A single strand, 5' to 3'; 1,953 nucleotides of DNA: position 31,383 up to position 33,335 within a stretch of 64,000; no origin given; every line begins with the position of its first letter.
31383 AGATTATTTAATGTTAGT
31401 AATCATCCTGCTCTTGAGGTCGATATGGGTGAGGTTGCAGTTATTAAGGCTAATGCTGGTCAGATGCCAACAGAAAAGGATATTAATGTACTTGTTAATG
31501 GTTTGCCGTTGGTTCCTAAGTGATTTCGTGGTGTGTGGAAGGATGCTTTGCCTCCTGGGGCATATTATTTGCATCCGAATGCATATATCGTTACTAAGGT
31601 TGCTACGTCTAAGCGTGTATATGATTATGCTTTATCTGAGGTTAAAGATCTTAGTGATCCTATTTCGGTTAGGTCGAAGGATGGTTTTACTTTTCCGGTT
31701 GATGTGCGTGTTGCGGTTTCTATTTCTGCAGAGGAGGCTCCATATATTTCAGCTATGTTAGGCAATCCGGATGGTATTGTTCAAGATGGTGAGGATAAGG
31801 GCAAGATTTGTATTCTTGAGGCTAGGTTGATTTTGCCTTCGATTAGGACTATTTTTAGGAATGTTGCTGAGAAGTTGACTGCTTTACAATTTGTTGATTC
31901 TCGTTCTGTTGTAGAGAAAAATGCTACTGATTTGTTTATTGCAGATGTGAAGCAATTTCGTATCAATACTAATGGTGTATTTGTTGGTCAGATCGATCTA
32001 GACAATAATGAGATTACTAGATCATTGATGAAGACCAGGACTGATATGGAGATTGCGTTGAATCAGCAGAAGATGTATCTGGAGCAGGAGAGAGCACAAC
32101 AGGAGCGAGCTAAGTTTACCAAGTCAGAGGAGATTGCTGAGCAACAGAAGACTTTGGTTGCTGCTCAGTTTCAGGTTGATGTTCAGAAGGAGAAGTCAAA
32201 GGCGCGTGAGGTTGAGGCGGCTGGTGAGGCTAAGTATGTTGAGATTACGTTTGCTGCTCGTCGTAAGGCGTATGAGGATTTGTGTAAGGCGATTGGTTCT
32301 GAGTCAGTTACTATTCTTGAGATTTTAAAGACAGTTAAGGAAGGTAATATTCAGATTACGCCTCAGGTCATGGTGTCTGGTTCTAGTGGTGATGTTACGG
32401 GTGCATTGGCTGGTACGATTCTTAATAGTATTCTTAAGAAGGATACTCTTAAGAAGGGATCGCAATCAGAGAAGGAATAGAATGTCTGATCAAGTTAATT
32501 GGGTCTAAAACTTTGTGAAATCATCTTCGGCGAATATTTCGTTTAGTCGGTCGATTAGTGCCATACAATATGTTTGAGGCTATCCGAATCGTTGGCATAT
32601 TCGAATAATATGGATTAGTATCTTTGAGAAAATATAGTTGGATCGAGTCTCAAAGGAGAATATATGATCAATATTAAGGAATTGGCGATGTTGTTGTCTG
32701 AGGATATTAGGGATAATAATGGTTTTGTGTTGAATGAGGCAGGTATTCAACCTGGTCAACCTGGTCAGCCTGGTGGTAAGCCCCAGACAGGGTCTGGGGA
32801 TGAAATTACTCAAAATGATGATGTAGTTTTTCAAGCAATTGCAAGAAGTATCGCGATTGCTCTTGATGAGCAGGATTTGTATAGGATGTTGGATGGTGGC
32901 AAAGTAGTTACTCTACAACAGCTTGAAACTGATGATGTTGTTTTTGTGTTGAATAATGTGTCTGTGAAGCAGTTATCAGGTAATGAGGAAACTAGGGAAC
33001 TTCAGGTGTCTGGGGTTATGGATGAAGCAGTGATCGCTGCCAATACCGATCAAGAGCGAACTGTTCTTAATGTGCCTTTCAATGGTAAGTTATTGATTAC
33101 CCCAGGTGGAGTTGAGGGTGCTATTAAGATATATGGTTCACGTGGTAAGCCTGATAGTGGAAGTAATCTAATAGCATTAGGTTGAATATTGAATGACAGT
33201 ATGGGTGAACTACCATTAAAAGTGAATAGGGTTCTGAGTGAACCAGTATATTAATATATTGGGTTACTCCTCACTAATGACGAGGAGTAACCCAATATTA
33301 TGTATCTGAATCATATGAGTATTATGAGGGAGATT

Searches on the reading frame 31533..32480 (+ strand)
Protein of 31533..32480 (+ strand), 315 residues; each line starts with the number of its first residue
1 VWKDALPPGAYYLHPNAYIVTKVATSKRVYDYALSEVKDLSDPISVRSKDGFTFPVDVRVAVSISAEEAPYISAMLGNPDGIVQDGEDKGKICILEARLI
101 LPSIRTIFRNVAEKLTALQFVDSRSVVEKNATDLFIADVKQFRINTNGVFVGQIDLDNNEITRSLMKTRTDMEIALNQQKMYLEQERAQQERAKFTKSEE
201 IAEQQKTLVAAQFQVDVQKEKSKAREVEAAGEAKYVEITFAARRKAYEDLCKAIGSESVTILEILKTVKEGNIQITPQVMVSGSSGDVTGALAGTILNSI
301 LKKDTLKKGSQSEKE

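Call 7: search_protein_families(library=pfam, proteins=[window:31533-32480:+], max_evalue=0.1)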
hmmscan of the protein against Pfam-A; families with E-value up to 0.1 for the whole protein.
window:31533-32480:+ (315 aa): 1 family
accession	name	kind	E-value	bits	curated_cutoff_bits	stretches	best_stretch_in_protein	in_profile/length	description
PF01145.31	Band_7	-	5.3e-09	36.8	23.6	1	6-189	21-173/176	SPFH domain / Band 7 family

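Call 30: find_homologous_proteins(query=window:31533-32480:+, max_evalue=1e-20)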
Query window:31533-32480:+ (315 aa): 255 proteins with E <= 1e-20 among 2975 candidates; the best 120 are listed.
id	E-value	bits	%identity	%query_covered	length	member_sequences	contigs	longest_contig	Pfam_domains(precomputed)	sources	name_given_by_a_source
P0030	4.4e-196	668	100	100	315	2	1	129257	PF01145.32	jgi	jgi:regulator of protease activity HflC (stomatin/prohibitin superfamily)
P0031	2.5e-115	403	62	97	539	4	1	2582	PF01145.32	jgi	jgi:regulator of protease activity HflC (stomatin/prohibitin superfamily)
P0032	1.1e-110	388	60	95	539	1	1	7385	PF01145.32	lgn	-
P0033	1.6e-107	377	57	98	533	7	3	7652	PF01145.32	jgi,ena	-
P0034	5.8e-107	376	59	94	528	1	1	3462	PF01145.32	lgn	-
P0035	1.7e-104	367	58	94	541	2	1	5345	PF01145.32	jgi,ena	-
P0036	3.5e-104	366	56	97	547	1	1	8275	PF01145.32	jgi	jgi:hypothetical protein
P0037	1.9e-93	331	55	95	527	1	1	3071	PF01145.32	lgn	-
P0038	2.3e-92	328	54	94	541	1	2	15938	PF01145.32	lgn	-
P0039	1.9e-91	325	53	96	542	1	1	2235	PF01145.32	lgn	-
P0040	7.0e-91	323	51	97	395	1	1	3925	PF01145.32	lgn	-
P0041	1.4e-90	322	53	94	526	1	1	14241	PF01145.32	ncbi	-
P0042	2.2e-90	321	54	94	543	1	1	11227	PF01145.32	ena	-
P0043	4.0e-90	320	54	100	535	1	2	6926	PF01145.32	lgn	-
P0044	8.1e-90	319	53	95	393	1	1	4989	PF01145.32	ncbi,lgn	-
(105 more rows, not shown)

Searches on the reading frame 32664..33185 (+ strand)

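Call 7: search_protein_families(library=pfam, proteins=[window:32664-33185:+], max_evalue=0.1)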
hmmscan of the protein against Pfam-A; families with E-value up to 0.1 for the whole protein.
window:32664-33185:+ (173 aa): 1 family
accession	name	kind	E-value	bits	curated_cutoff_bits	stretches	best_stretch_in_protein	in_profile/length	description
PF07868.16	DUF1655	-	0.055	14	20.1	1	58-90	17-47/55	Protein of unknown function (DUF1655)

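Call 8: search_protein_families(library=phrogs, proteins=[window:32664-33185:+], max_evalue=0.01)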
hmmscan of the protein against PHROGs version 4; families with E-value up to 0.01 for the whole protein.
window:32664-33185:+ (173 aa): 0 families

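Call 36: search_protein_families(library=ncbifam, proteins=[window:32664-33185:+], max_evalue=0.1)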
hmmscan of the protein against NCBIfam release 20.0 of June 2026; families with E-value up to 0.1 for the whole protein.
window:32664-33185:+ (173 aa): 0 families

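Call 37: search_protein_families(library=padloc, proteins=[window:32664-33185:+], max_evalue=0.1)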
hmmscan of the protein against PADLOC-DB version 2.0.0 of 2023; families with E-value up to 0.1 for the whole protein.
window:32664-33185:+ (173 aa): 0 families
